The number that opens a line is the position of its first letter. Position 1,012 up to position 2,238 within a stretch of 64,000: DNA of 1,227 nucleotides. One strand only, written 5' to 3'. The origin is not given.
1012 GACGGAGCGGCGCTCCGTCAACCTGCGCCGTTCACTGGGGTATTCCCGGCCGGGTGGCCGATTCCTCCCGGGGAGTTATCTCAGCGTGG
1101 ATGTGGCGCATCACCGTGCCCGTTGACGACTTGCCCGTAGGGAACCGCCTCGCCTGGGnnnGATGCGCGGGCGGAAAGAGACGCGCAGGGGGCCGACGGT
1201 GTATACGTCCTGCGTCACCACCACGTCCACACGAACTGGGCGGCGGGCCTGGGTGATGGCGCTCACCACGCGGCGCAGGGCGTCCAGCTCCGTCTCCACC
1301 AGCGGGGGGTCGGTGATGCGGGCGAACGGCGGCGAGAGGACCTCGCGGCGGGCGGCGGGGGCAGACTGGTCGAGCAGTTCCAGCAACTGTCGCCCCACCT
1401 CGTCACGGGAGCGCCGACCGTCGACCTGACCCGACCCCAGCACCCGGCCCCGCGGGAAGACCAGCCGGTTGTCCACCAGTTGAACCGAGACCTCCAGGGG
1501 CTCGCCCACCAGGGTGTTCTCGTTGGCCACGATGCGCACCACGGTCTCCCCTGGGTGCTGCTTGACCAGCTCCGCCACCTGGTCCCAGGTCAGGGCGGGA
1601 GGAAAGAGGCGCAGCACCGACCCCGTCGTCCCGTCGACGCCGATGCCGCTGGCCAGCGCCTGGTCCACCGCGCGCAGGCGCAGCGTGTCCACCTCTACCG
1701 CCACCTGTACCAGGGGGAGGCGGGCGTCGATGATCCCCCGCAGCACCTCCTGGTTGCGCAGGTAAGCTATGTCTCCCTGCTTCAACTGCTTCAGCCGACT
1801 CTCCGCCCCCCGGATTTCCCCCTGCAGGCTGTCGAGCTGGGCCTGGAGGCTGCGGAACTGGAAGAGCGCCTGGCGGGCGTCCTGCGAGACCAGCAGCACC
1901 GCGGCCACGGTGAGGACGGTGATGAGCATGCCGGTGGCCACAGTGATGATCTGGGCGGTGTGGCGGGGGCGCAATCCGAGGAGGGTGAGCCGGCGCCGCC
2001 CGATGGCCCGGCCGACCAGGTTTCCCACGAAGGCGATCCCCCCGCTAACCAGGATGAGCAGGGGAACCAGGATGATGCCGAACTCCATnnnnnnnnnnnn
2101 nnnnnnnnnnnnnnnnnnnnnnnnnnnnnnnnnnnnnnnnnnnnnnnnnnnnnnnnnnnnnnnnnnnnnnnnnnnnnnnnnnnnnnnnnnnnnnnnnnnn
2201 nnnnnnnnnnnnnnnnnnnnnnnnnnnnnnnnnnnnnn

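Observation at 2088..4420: ArnC/ArnT-like glycosyltransferase pair translationally coupled to the 3' end of the lpt operon: candidate lipid A/LPS glycosylation module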

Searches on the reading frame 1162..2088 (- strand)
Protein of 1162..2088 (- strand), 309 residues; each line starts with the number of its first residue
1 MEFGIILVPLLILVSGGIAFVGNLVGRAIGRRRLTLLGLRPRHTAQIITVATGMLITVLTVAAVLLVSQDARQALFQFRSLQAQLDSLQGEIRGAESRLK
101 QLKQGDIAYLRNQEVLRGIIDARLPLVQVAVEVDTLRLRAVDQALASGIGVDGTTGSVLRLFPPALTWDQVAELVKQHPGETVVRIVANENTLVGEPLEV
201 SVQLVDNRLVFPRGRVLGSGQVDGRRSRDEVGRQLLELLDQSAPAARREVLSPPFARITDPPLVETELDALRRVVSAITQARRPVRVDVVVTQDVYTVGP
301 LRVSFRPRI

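Call 5: search_protein_families(library=pfam, proteins=[window:1162-2088:-], max_evalue=0.01)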
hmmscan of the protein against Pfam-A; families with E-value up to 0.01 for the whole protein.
window:1162-2088:- (309 aa): 1 family
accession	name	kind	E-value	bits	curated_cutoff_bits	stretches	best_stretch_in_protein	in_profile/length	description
PF11283.13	DUF3084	-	1.6e-23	82.9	25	1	4-78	1-75/77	Protein of unknown function (DUF3084)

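Call 6: search_protein_families(library=ncbifam, proteins=[window:1162-2088:-], max_evalue=0.01)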
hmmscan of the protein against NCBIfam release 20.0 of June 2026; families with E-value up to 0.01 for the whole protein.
window:1162-2088:- (309 aa): 1 family
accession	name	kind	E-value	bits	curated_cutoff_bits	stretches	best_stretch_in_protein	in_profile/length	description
NF053549.1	FtsL_Actino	equivalog_domain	0.0071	16.2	55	0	49-102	3-56/83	cell division protein FtsL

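Call 56: find_homologous_proteins(query=window:1162-2088:-, max_evalue=1e-8)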
Query window:1162-2088:- (309 aa): 295 proteins with E <= 1e-8 among 8000 candidates; the best 120 are listed.
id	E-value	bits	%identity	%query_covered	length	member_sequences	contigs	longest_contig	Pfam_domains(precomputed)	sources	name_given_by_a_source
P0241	1.2e-185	634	100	100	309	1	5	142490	PF11283.14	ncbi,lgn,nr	ncbi:MAG: DUF3084 domain-containing protein [Armatimonadota bacterium]|nr:DUF3084 domain-containing 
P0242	1.2e-184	631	100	100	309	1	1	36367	PF11283.14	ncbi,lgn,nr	ncbi:MAG: DUF3084 domain-containing protein [Armatimonadota bacterium]|nr:DUF3084 domain-containing 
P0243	4.9e-179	612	95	100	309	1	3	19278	PF11283.14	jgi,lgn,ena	-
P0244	2.3e-178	610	94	100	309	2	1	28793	PF11283.14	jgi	-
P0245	2.1e-177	607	95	100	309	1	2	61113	PF11283.14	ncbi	-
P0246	4.3e-150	517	80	100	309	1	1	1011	PF11283.14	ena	-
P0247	1.1e-149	516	77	100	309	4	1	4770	PF11283.14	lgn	-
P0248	1.2e-149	516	79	100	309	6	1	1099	PF11283.14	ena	-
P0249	1.4e-149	516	80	100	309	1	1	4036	PF11283.14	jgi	-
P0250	3.0e-149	515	79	100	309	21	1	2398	PF11283.14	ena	-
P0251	1.3e-147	509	79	100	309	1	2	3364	PF11283.14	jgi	-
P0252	6.1e-147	507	78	100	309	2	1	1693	PF11283.14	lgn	-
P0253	1.8e-146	506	78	100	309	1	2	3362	PF11283.14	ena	-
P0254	2.9e-145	502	77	100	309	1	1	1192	PF11283.14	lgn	-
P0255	5.4e-145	501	79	100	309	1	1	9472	PF11283.14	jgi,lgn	jgi:uncharacterized protein (DUF3084 family)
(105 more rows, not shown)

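Call 57: find_encoding_contigs(protein=P0241, flank=10000, max_places=3)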
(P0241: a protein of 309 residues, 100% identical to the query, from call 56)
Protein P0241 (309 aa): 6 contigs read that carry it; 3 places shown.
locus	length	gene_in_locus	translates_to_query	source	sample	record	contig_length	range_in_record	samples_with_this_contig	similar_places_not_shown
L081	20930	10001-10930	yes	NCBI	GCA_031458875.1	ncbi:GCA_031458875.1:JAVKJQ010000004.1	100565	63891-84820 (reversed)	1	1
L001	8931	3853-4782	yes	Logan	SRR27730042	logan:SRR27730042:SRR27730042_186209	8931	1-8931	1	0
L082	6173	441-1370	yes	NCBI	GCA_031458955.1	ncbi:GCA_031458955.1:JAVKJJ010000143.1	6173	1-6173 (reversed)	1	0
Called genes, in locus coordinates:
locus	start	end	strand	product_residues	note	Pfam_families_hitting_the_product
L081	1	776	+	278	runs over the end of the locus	PF03331:LpxC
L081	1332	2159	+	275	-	PF17930:LpxI_N, PF06230:LpxI_C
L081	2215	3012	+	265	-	PF25084:LbH_EIF2B (faint), PF25087:GMPPB_C (faint), PF00132:Hexapep (weak), PF13720:Acetyltransf_11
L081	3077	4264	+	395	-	PF02684:LpxB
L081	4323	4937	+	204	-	PF06835:LptC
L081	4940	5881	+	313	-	PF03968:LptD_N (faint)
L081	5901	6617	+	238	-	PF00005:ABC_tran, PF13304:AAA_21 (faint)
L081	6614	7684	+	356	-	PF03739:LptF_LptG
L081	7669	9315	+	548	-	PF02366:PMT, PF13231:PMT_2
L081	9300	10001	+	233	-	PF13641:Glyco_tranf_2_3, PF00535:Glycos_transf_2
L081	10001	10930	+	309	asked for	PF11283:DUF3084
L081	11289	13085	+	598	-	PF07715:Plug, PF00593:TonB_dep_Rec_b-barrel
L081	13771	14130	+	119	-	PF03544:TonB_C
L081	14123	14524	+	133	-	PF03652:RuvX (weak)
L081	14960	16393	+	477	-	PF00395:SLH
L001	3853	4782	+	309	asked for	PF11283:DUF3084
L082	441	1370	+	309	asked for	PF11283:DUF3084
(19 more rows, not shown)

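Call 65: predict_structure(alignment_id=A3)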
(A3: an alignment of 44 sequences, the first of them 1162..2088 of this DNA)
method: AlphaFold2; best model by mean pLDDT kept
length: 309 residues; sequences in the alignment: 44
mean_pLDDT: 87.2   pTM: 0.61
mean pLDDT of the five models: 87.2, 85.2, 83.8, 81.8, 81.4
residues with pLDDT >= 90: 182; 70-90: 94; 50-70: 33; < 50: 0
segments of 3 or more residues with pLDDT < 50: none
pLDDT, mean of each block of 10 residues (from residue 1): 69 83 76 66 78 83 73 72 82 67 70 96 97 97 94 91 94 96 97 93 96 95 95 94 87 92 90 95 96 94 92
secondary structure, 60 per line:
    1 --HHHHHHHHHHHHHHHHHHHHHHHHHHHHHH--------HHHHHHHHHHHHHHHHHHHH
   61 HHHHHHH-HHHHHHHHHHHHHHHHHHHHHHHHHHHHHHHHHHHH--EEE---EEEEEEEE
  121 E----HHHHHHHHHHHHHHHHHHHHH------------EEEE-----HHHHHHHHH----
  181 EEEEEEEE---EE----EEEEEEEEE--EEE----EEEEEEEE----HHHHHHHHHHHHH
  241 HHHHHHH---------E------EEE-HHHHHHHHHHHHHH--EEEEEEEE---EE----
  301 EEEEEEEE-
elements in order: H3-32 H41-67 H69-104 E107-109 E113-121 H126-146 E159-162 H168-176 E181-188 E198-206 E209-211 E216-223 H228-247 E264-266 H268-281 E284-291 E301-308
